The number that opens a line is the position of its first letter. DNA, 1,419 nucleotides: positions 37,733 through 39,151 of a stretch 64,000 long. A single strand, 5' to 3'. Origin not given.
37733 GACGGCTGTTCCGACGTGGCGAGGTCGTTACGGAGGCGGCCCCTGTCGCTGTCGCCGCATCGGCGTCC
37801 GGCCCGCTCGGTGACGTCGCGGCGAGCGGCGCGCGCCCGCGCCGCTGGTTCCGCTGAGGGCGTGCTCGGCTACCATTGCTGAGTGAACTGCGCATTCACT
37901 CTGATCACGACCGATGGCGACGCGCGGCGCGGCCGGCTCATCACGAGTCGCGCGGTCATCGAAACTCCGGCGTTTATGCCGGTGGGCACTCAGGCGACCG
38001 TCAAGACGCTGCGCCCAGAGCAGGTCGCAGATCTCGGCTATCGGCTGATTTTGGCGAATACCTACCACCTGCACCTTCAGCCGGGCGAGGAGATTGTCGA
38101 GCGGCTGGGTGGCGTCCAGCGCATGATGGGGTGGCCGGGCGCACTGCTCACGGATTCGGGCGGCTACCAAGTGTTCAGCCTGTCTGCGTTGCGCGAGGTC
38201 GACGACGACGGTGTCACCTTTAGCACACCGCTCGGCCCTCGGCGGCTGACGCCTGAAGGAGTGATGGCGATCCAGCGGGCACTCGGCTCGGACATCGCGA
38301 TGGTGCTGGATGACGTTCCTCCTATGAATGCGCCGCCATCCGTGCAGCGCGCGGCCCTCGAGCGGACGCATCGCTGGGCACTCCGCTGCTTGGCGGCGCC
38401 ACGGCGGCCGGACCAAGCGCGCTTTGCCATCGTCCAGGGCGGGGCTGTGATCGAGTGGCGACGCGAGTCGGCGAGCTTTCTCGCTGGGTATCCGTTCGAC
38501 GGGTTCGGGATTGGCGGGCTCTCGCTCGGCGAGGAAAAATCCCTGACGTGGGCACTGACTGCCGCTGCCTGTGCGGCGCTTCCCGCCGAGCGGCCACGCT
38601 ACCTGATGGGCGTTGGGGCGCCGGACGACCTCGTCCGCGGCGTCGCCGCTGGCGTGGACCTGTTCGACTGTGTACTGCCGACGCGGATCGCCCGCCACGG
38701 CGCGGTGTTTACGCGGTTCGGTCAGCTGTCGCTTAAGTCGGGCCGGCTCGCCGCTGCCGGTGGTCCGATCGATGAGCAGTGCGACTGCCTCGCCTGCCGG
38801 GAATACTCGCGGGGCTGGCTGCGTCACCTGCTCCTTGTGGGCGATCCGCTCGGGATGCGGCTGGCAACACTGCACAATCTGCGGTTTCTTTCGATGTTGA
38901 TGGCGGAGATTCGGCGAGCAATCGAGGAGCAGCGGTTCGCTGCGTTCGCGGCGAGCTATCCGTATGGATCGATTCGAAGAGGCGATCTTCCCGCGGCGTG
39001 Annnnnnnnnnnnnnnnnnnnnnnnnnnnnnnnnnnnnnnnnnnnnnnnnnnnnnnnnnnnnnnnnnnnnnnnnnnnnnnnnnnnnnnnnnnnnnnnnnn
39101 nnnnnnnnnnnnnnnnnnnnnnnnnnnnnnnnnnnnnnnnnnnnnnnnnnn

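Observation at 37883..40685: Canonical tgt followed by a small ORF, a degenerate TGT-fold paralogue and DUF952: a possible heteromeric or retargeted transglycosylase module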

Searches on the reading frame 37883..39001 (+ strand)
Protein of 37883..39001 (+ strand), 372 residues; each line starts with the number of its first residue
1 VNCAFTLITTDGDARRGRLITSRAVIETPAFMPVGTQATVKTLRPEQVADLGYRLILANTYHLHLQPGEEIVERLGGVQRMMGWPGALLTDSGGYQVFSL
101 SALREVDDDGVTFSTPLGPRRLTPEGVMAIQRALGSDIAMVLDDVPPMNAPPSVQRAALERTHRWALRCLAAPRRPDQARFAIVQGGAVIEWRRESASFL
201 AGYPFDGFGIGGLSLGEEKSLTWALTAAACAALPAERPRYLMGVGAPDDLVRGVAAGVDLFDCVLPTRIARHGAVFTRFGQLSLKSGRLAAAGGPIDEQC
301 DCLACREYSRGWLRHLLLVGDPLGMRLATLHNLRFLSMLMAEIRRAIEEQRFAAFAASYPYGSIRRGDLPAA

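Call 3: search_protein_families(library=pfam, proteins=[window:37883-39001:+], max_evalue=1)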
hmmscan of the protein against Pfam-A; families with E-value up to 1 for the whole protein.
window:37883-39001:+ (372 aa): 1 family
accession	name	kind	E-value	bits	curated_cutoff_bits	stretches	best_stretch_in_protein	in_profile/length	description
PF01702.25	TGT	-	4.1e-132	441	26.3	1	12-358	2-350/357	Queuine tRNA-ribosyltransferase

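Call 4: search_protein_families(library=ncbifam, proteins=[window:37883-39001:+], max_evalue=1)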
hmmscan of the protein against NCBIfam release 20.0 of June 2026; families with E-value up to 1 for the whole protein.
window:37883-39001:+ (372 aa): 4 families
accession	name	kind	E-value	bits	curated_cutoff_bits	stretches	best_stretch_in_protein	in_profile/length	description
TIGR00430.1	Q_tRNA_tgt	equivalog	5e-126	420.6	306.75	1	5-359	1-359/368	tRNA guanosine(34) transglycosylase Tgt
TIGR00449.1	tgt_general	superfamily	8.4e-120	400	47.6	1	5-358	1-357/367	tRNA-guanine transglycosylase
TIGR00432.2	arcsn_tRNA_tgt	equivalog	5.8e-31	107.4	350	1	7-353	3-324/441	tRNA guanosine(15) transglycosylase TgtA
NF040592.1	tRNA_mod_ArcS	equivalog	1.1e-06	27.6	440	1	232-351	124-224/575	archaeosine synthase subunit alpha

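Call 60: search_protein_families(library=padloc, proteins=[window:37883-39001:+], max_evalue=0.01)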
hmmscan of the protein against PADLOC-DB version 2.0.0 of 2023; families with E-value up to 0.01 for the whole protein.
window:37883-39001:+ (372 aa): 0 families

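Call 69: find_homologous_proteins(query=window:37883-39001:+, max_evalue=1e-60)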
Query window:37883-39001:+ (372 aa): 7994 proteins with E <= 1e-60 among 8000 candidates; the best 120 are listed.
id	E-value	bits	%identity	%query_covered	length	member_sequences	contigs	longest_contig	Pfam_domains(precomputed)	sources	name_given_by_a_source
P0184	1.9e-207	706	83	100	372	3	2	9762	PF01702.26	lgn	-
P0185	2.3e-206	703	86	99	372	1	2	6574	PF01702.26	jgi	jgi:queuine tRNA-ribosyltransferase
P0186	8.6e-204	694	83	100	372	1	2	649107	PF01702.26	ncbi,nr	ncbi:MAG: tRNA guanosine(34) transglycosylase Tgt [Chloroflexota bacterium]|nr:tRNA guanosine(34) tr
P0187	1.4e-187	641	77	100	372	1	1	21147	PF01702.26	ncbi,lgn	ncbi:MAG: tRNA guanosine(34) transglycosylase Tgt [Dehalococcoidia bacterium]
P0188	2.7e-169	581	73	98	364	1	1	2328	PF01702.26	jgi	jgi:queuine tRNA-ribosyltransferase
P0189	6.3e-167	573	71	100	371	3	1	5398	PF01702.26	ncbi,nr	ncbi:MAG: tRNA guanosine(34) transglycosylase Tgt [Chloroflexi bacterium]|nr:tRNA guanosine(34) tran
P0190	1.0e-143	497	65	94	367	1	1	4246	PF01702.26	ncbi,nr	ncbi:MAG: tRNA guanosine(34) transglycosylase Tgt [Dehalococcoidia bacterium]|nr:tRNA guanosine(34) 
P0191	4.5e-126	439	60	92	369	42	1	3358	PF01702.26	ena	-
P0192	2.4e-125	436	58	95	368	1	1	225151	PF01702.26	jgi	jgi:queuine tRNA-ribosyltransferase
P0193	3.1e-125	436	59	92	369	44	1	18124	PF01702.26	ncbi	-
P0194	4.0e-125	436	57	95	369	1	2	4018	PF01702.26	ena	-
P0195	7.5e-125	435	57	96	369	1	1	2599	PF01702.26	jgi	jgi:queuine tRNA-ribosyltransferase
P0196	1.3e-124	434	59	92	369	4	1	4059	PF01702.26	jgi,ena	-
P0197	1.6e-124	434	57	94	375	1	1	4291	PF01702.26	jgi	jgi:queuine tRNA-ribosyltransferase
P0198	1.6e-124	434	59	92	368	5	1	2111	PF01702.26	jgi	-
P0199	2.8e-124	433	59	92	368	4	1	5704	PF01702.26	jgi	-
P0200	3.5e-124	433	58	92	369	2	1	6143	PF01702.26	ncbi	-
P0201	7.4e-124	431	56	96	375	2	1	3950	PF01702.26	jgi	jgi:queuine tRNA-ribosyltransferase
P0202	1.3e-123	431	55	96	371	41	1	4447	PF01702.26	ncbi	-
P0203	1.6e-123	430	58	92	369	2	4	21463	PF01702.26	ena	-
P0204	1.8e-123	430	56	96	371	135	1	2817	PF01702.26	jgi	-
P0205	1.9e-123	430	58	92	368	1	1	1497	PF01702.26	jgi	-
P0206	2.5e-123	430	56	96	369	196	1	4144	PF01702.26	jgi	-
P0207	3.5e-123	429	57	95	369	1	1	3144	PF01702.26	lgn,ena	-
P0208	3.7e-123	429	56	96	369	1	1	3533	PF01702.26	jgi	jgi:queuine tRNA-ribosyltransferase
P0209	4.9e-123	429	57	95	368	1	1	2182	PF01702.26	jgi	jgi:queuine tRNA-ribosyltransferase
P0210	5.0e-123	429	56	96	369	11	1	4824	PF01702.26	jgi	-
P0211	6.8e-123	428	57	95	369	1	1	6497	PF01702.26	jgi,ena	-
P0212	8.0e-123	428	58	92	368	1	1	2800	PF01702.26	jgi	-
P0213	1.0e-122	428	58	92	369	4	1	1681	PF01702.26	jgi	jgi:queuine tRNA-ribosyltransferase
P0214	1.1e-122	428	57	92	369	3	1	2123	PF01702.26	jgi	jgi:queuine tRNA-ribosyltransferase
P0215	1.1e-122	428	58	92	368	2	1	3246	PF01702.26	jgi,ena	-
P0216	2.1e-122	427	57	94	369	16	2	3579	PF01702.26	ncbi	-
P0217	2.2e-122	427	57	93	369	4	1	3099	PF01702.26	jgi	-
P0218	3.1e-122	426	58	92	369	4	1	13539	PF01702.26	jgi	jgi:queuine tRNA-ribosyltransferase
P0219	3.5e-122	426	56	95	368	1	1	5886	PF01702.26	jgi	jgi:queuine tRNA-ribosyltransferase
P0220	4.9e-122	425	56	94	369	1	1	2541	PF01702.26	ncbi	-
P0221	5.0e-122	425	58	92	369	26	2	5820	PF01702.26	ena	-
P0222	5.4e-122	425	57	93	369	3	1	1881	PF01702.26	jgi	jgi:queuine tRNA-ribosyltransferase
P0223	6.6e-122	425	57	92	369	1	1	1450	PF01702.26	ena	-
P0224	6.6e-122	425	59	92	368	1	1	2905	PF01702.26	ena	-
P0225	7.3e-122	425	57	93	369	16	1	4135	PF01702.26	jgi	-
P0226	8.7e-122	425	55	95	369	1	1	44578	PF01702.26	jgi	jgi:queuine tRNA-ribosyltransferase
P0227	9.2e-122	425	56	95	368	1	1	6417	PF01702.26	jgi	jgi:queuine tRNA-ribosyltransferase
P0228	1.0e-121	424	57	94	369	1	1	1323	PF01702.26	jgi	jgi:queuine tRNA-ribosyltransferase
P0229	1.1e-121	424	57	93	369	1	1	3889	PF01702.26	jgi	jgi:queuine tRNA-ribosyltransferase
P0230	1.1e-121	424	57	92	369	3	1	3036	PF01702.26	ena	-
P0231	1.3e-121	424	58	92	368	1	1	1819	PF01702.26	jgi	-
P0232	1.6e-121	424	58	92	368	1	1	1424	PF01702.26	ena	-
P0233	1.8e-121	424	57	93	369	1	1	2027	PF01702.26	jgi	jgi:queuine tRNA-ribosyltransferase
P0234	2.6e-121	423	56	92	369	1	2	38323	PF01702.26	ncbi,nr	ncbi:MAG: tRNA guanosine(34) transglycosylase Tgt [Candidatus Dormibacteraeota bacterium]|nr:tRNA gu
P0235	2.9e-121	423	55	95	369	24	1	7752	PF01702.26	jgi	jgi:queuine tRNA-ribosyltransferase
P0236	3.9e-121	423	58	92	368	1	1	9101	PF01702.26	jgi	-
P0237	3.9e-121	423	56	95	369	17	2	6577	PF01702.26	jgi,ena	-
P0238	4.3e-121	422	57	92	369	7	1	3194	PF01702.26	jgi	jgi:queuine tRNA-ribosyltransferase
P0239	5.2e-121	422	55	95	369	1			PF01702.26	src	-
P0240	5.2e-121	422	57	93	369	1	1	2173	PF01702.26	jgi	jgi:queuine tRNA-ribosyltransferase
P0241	5.6e-121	422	53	96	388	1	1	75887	PF01702.26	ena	-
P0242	5.8e-121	422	57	92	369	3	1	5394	PF01702.26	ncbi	-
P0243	6.5e-121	422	57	92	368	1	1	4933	PF01702.26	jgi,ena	-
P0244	7.0e-121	422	57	92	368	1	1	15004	PF01702.26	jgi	jgi:queuine tRNA-ribosyltransferase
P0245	8.6e-121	421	57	92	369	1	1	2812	PF01702.26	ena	-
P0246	8.8e-121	421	57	92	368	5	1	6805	PF01702.26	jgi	jgi:queuine tRNA-ribosyltransferase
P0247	9.1e-121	421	55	95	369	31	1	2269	PF01702.26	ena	-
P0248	9.8e-121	421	57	92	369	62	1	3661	PF01702.26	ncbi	-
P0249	9.9e-121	421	57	93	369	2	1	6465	PF01702.26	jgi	-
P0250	1.0e-120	421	56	95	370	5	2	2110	PF01702.26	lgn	-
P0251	1.0e-120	421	57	92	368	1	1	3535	PF01702.26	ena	-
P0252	1.2e-120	421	57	95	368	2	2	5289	PF01702.26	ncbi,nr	ncbi:MAG: tRNA guanosine(34) transglycosylase Tgt [Candidatus Dormibacteraeota bacterium]|nr:tRNA gu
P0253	1.2e-120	421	56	94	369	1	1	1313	PF01702.26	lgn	-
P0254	1.3e-120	421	57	92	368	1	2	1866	PF01702.26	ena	-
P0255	1.3e-120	421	57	92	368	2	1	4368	PF01702.26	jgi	-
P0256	1.4e-120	421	56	94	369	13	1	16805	PF01702.26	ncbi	-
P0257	1.5e-120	421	57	92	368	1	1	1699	PF01702.26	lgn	-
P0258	1.5e-120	421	56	92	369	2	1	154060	PF01702.26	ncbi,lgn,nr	ncbi:MAG TPA: tRNA guanosine(34) transglycosylase Tgt [Candidatus Dormibacteraeota bacterium]|nr:tRN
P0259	1.6e-120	420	57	92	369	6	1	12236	PF01702.26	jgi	jgi:queuine tRNA-ribosyltransferase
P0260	1.6e-120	420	56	93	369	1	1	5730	PF01702.26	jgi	jgi:queuine tRNA-ribosyltransferase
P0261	1.6e-120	420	57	92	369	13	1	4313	PF01702.26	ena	-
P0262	1.9e-120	420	55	95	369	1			PF01702.26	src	-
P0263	2.3e-120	420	56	95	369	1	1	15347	PF01702.26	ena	-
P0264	2.7e-120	420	56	92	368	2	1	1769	PF01702.26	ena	-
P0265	3.0e-120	420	56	94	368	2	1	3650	PF01702.26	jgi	jgi:queuine tRNA-ribosyltransferase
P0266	3.1e-120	420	56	93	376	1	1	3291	PF01702.26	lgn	-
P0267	3.3e-120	419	57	92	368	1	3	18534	PF01702.26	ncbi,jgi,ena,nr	ncbi:MAG: tRNA guanosine(34) transglycosylase Tgt [Chloroflexi bacterium]|nr:MAG: tRNA guanosine(34)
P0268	3.9e-120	419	54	95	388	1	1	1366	PF01702.26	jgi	-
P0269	4.1e-120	419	56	94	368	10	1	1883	PF01702.26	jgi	jgi:queuine tRNA-ribosyltransferase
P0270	4.3e-120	419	57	92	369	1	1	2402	PF01702.26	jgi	jgi:queuine tRNA-ribosyltransferase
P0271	4.6e-120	419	57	92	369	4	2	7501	PF01702.26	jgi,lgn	jgi:queuine tRNA-ribosyltransferase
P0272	5.0e-120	419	56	94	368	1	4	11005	PF01702.26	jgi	jgi:queuine tRNA-ribosyltransferase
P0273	6.6e-120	418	56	92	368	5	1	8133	PF01702.26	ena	-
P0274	6.7e-120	418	56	93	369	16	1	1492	PF01702.26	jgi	-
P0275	6.9e-120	418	56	93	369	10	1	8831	PF01702.26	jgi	-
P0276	7.0e-120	418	56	94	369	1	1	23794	PF01702.26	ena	-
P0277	7.1e-120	418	56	93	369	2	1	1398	PF01702.26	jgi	jgi:queuine tRNA-ribosyltransferase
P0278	7.4e-120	418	53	95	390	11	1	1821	PF01702.26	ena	-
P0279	8.1e-120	418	57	92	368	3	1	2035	PF01702.26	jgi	jgi:queuine tRNA-ribosyltransferase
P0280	8.4e-120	418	55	95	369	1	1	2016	PF01702.26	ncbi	-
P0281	1.0e-119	418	56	93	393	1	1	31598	PF01702.26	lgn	-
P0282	1.1e-119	418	56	92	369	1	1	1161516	PF01702.26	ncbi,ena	-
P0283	1.4e-119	417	57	92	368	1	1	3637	PF01702.26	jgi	-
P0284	1.5e-119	417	56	93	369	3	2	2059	PF01702.26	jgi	jgi:queuine tRNA-ribosyltransferase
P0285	1.6e-119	417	56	94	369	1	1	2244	PF01702.26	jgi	jgi:queuine tRNA-ribosyltransferase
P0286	1.7e-119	417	56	95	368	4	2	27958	PF01702.26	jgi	jgi:queuine tRNA-ribosyltransferase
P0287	1.7e-119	417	56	95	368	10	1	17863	PF01702.26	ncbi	-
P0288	2.1e-119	417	52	95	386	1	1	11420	PF01702.26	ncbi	-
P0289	2.5e-119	417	56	94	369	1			PF01702.26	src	-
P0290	2.5e-119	417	56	95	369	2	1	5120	PF01702.26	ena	-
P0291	2.6e-119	416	57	92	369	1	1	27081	PF01702.26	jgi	jgi:queuine tRNA-ribosyltransferase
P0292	2.9e-119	416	56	92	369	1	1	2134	PF01702.26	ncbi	-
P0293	3.1e-119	416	56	92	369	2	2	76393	PF01702.26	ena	-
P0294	3.2e-119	416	55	95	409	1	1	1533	PF01702.26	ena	-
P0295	3.3e-119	416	56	94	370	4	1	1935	PF01702.26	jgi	jgi:queuine tRNA-ribosyltransferase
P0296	4.5e-119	416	56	95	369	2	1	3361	PF01702.26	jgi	jgi:queuine tRNA-ribosyltransferase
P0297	5.5e-119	415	55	95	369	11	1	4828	PF01702.26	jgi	-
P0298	6.9e-119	415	56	92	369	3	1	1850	PF01702.26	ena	-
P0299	7.6e-119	415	53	95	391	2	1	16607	PF01702.26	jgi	-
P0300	7.8e-119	415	53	96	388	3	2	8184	PF01702.26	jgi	-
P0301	9.0e-119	415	56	92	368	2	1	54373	PF01702.26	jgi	-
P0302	9.2e-119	415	55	95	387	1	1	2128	PF01702.26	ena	-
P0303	9.5e-119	415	54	97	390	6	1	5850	PF01702.26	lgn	-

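Call 71: find_encoding_contigs(protein=P0190, flank=5000, max_places=2)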
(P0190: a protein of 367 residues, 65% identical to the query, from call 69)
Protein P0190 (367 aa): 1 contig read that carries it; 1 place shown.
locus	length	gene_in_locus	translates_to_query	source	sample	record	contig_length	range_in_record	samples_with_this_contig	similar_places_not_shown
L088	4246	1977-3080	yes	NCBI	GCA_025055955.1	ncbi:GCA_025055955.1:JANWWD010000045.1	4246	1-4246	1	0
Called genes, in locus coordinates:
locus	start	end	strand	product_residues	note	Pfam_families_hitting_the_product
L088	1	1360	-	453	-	PF00117:GATase, PF07722:Peptidase_C26 (faint), PF02540:NAD_synthase (faint), PF00958:GMP_synt_C (weak)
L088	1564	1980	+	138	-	PF07366:SnoaL, PF12680:SnoaL_2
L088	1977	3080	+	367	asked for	PF01702:TGT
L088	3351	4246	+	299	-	PF02277:DBI_PRT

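Call 72: find_encoding_contigs(protein=P0185, flank=5000, max_places=2)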
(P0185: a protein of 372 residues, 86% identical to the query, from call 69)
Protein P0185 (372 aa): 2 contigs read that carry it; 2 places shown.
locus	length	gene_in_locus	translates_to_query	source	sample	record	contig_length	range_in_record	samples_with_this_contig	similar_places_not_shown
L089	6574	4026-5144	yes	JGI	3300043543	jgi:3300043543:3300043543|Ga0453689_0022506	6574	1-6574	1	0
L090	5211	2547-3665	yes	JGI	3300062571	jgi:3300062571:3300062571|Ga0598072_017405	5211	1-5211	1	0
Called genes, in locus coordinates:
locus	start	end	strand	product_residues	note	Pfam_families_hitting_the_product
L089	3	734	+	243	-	?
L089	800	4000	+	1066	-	PF00873:ACR_tran, PF03176:MMPL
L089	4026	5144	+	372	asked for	PF01702:TGT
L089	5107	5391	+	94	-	-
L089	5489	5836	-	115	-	PF28396:SepQ_C (weak), PF01052:FliMN_C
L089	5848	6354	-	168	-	PF03748:FliL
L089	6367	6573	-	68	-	?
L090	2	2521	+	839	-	?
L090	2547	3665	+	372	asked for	PF01702:TGT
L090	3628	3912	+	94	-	-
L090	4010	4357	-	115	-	PF28396:SepQ_C (weak), PF01052:FliMN_C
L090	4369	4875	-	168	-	PF03748:FliL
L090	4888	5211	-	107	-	?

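Call 75: search_protein_families(library=pfam, proteins=[L089:5107-5391:+], max_evalue=0.1)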
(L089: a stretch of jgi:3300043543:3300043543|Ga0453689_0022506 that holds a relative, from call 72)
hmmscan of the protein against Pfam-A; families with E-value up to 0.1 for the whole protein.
L089:5107-5391:+ (94 aa): 0 families
